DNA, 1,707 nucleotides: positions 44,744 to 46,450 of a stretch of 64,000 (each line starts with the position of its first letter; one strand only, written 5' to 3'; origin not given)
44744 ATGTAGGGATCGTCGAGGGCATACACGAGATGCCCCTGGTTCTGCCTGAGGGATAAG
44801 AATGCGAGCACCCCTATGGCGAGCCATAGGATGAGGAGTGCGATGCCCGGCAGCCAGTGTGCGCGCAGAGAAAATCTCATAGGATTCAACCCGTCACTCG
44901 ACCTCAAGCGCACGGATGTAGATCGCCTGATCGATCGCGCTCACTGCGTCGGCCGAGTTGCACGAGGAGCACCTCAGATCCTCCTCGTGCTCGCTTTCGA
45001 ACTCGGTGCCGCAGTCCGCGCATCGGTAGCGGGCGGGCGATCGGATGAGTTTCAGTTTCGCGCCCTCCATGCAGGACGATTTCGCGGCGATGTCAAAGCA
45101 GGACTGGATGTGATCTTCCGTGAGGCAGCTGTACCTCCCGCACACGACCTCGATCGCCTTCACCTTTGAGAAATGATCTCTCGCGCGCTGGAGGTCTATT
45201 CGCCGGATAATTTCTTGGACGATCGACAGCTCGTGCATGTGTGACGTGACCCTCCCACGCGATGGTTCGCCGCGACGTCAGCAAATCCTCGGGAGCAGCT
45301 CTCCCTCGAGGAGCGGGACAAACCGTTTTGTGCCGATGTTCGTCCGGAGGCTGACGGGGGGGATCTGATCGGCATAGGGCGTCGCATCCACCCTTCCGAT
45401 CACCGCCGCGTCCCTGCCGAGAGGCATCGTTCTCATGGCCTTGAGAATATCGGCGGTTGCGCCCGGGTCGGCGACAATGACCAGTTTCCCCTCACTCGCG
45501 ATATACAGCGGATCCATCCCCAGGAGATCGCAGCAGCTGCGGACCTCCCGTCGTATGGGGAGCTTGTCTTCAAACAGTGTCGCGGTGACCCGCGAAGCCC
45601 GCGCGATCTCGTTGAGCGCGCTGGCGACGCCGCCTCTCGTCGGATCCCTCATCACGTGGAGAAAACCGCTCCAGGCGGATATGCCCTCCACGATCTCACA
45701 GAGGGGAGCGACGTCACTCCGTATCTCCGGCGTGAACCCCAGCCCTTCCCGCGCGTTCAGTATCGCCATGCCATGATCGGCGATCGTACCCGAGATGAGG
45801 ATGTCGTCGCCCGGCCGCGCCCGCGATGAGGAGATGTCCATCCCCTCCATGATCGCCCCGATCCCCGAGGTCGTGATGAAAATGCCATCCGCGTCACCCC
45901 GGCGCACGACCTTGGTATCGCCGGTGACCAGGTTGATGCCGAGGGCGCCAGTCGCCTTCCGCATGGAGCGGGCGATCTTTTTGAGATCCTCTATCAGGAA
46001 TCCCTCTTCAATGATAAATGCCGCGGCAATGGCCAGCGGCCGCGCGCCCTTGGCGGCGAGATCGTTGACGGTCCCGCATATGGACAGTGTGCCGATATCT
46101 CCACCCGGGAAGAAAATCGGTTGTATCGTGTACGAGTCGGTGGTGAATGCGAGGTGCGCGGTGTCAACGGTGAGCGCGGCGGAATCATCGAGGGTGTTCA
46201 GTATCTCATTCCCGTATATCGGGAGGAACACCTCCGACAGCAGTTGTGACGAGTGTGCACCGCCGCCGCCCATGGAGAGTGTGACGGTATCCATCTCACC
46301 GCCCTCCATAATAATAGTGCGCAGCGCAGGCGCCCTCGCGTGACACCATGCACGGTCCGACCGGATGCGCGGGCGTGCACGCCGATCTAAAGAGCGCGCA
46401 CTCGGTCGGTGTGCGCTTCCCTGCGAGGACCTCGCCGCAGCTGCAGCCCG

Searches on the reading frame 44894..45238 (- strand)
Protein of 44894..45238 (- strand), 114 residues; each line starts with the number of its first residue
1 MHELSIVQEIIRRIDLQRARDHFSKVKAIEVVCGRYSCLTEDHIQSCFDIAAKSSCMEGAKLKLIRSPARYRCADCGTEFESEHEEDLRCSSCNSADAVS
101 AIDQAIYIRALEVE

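Call 9: search_protein_families(library=pfam, proteins=[window:44894-45238:-])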
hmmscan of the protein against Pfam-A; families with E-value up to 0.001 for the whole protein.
window:44894-45238:- (114 aa): 3 families
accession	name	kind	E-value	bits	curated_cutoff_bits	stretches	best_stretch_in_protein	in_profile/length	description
PF01155.25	HypA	-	1e-24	87.1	28.9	1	1-113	1-112/112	Hydrogenase/urease nickel incorporation, metallochaperone, hypA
PF03604.18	Zn_ribbon_RPAB4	-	0.00026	21.1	24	1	71-93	1-23/32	DNA directed RNA polymerase, 7 kDa subunit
PF09723.15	Zn_ribbon_8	-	0.00027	21.3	34.4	1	71-98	6-37/41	Zinc ribbon domain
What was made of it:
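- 44894..45238 (-): hypA. Pfam HypA, 87 bits (call 9).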

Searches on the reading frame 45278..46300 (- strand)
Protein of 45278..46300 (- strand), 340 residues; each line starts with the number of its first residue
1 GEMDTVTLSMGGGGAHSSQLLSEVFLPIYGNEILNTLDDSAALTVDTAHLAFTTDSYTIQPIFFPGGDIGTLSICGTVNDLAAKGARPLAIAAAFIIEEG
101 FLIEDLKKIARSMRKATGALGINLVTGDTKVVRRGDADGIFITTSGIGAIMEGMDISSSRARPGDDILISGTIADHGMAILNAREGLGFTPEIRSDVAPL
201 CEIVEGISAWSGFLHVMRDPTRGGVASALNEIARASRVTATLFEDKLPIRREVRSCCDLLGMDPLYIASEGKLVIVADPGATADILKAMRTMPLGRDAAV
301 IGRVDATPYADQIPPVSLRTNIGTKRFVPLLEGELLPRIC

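Call 9: search_protein_families(library=pfam, proteins=[window:45278-46300:-])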
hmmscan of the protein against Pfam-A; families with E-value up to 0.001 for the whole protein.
window:45278-46300:- (340 aa): 2 families
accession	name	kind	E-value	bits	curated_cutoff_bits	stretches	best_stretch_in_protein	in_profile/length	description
PF02769.27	AIRS_C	-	2.9e-22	79.9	23.1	1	162-308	1-149/156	AIR synthase related protein, C-terminal domain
PF00586.29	AIRS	-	3e-21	76.4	24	1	38-149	2-111/112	AIR synthase related protein, N-terminal domain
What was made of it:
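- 45278..46294 (-): hypE. Pfam AIRS and AIRS_C (call 9).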
